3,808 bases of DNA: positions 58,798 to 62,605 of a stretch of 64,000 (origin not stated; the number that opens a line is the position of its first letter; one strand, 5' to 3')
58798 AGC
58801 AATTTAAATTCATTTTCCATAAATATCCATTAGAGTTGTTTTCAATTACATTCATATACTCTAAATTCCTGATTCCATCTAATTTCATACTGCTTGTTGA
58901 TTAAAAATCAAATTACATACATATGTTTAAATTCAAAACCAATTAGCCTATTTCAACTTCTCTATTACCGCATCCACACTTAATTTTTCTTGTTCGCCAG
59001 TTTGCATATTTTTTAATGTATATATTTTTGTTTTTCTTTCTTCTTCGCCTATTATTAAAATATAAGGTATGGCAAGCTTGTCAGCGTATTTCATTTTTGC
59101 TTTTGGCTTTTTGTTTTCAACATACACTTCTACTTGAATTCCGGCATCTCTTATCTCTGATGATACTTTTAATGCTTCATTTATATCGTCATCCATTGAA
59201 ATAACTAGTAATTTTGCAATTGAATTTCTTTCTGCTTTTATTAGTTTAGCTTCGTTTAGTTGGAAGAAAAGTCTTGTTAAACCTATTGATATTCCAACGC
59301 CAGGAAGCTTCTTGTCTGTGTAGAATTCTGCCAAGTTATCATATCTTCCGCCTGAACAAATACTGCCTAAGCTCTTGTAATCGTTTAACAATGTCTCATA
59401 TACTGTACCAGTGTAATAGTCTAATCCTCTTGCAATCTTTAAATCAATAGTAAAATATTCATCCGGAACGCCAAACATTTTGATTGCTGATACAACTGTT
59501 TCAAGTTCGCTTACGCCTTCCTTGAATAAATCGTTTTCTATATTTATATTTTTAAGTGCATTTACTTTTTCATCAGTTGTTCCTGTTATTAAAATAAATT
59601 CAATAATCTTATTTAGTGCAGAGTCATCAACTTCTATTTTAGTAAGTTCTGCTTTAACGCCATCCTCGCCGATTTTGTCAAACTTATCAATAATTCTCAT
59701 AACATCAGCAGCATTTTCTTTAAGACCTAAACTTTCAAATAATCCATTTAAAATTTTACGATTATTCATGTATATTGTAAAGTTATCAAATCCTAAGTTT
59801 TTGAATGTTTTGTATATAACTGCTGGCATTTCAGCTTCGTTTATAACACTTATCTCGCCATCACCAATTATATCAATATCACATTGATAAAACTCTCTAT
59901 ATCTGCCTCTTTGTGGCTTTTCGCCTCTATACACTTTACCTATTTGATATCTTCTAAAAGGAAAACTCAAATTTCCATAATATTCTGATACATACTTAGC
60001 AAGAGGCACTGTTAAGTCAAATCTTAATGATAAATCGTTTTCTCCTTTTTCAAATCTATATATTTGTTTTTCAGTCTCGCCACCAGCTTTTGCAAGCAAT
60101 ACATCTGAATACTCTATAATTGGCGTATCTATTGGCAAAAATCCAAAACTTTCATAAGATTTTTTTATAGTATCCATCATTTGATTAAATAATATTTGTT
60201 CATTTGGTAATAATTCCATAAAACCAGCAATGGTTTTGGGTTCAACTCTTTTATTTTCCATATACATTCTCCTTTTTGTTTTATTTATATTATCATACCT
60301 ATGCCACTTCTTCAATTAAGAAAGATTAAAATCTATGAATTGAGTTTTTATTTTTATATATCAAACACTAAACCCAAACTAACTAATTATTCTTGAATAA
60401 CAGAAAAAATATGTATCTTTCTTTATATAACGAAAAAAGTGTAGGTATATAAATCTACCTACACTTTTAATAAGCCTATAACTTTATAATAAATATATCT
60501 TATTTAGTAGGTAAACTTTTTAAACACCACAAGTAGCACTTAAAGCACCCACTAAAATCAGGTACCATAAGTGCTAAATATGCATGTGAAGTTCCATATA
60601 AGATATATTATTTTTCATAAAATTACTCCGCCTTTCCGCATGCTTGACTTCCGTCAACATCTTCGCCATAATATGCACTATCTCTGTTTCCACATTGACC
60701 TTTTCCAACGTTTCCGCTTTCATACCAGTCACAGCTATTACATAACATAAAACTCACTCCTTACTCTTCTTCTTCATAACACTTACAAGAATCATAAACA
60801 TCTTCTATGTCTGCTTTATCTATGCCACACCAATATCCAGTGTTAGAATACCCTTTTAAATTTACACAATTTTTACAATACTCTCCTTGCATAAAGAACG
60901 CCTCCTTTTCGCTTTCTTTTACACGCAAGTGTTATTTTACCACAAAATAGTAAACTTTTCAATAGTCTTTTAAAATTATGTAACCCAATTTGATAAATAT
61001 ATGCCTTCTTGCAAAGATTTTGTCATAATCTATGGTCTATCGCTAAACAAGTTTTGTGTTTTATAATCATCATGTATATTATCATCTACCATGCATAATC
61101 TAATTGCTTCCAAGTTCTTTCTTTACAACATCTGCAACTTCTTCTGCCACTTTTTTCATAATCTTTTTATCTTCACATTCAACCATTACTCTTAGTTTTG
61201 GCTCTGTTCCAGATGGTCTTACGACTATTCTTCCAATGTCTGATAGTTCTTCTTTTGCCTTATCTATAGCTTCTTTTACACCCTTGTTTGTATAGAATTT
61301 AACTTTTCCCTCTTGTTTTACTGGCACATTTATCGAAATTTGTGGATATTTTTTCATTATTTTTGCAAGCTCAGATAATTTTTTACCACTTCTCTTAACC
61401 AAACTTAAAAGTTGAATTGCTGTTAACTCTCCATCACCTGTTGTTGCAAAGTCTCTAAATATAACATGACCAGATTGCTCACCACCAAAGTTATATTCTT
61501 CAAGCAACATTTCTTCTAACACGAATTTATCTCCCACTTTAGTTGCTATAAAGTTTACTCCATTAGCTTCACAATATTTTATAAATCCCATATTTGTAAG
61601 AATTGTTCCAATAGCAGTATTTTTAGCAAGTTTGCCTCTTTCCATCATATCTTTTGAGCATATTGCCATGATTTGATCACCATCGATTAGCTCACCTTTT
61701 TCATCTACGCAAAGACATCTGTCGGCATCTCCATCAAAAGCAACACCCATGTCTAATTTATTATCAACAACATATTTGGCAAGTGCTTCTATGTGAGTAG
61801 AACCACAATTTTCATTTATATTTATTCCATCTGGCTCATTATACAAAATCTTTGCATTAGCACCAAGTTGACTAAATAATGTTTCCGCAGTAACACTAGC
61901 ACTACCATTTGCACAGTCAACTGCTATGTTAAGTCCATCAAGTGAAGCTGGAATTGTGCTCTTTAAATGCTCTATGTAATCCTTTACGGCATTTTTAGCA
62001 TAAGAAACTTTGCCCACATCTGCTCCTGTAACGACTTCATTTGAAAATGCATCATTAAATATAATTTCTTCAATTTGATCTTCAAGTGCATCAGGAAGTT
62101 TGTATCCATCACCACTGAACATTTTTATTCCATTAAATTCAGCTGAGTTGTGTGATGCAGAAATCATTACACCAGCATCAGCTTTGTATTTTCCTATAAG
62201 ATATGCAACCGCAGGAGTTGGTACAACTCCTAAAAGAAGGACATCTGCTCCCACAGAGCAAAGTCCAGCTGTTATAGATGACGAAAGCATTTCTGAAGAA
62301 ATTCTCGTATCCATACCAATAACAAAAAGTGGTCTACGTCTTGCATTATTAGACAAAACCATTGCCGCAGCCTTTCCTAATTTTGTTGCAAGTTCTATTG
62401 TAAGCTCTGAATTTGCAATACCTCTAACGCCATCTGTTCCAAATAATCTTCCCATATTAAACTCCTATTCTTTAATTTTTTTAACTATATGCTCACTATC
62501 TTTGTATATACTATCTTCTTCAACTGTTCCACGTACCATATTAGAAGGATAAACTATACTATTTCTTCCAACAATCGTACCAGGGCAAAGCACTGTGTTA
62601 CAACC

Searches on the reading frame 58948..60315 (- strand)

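Call 88: search_protein_families(library=pfam, max_evalue=0.00001, proteins=[window:58948-60315:-])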
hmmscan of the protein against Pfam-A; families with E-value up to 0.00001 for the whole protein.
window:58948-60315:- (455 aa): 3 families
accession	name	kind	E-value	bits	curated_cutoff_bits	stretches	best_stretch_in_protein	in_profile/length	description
PF13393.11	tRNA-synt_His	-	3e-38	132.2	25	1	31-349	1-308/308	Histidyl-tRNA synthetase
PF03129.25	HGTP_anticodon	-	4.5e-19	68.8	21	1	371-455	4-92/94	Anticodon binding domain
PF00587.30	tRNA-synt_2b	-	1.4e-07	32.2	29.3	1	93-188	9-108/179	tRNA synthetase class II core domain (G, H, P, S and T)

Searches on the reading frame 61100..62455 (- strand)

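Call 52: search_protein_families(library=ncbifam, max_evalue=0.00001, proteins=[window:61100-62455:-])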
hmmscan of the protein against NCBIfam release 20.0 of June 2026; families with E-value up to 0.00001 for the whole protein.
window:61100-62455:- (451 aa): 6 families
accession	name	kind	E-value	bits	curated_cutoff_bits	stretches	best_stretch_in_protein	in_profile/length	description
TIGR01455.1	glmM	equivalog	5.3e-168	559.3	447.55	1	5-445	1-441/442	phosphoglucosamine mutase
TIGR03990.1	Arch_GlmM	equivalog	1.6e-108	363.5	439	1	3-444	2-444/444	phosphoglucosamine mutase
NF007088.0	PRK09542.1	equivalog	7.3e-64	216.4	618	1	6-445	13-454/456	phosphomannomutase/phosphoglucomutase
NF046027.1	PhglucPhmanMutPgmG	equivalog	6.7e-52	176.7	600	1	10-412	15-409/460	phosphoglucomutase/phosphomannomutase PgmG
NF011943.0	PRK15414.1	subfamily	2.6e-39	135.5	801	1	8-444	10-454/456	phosphomannomutase CpsG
NF005737.0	PRK07564.1-1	equivalog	5.9e-10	38.4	378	1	43-268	52-304/543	alpha-D-glucose phosphate-specific phosphoglucomutase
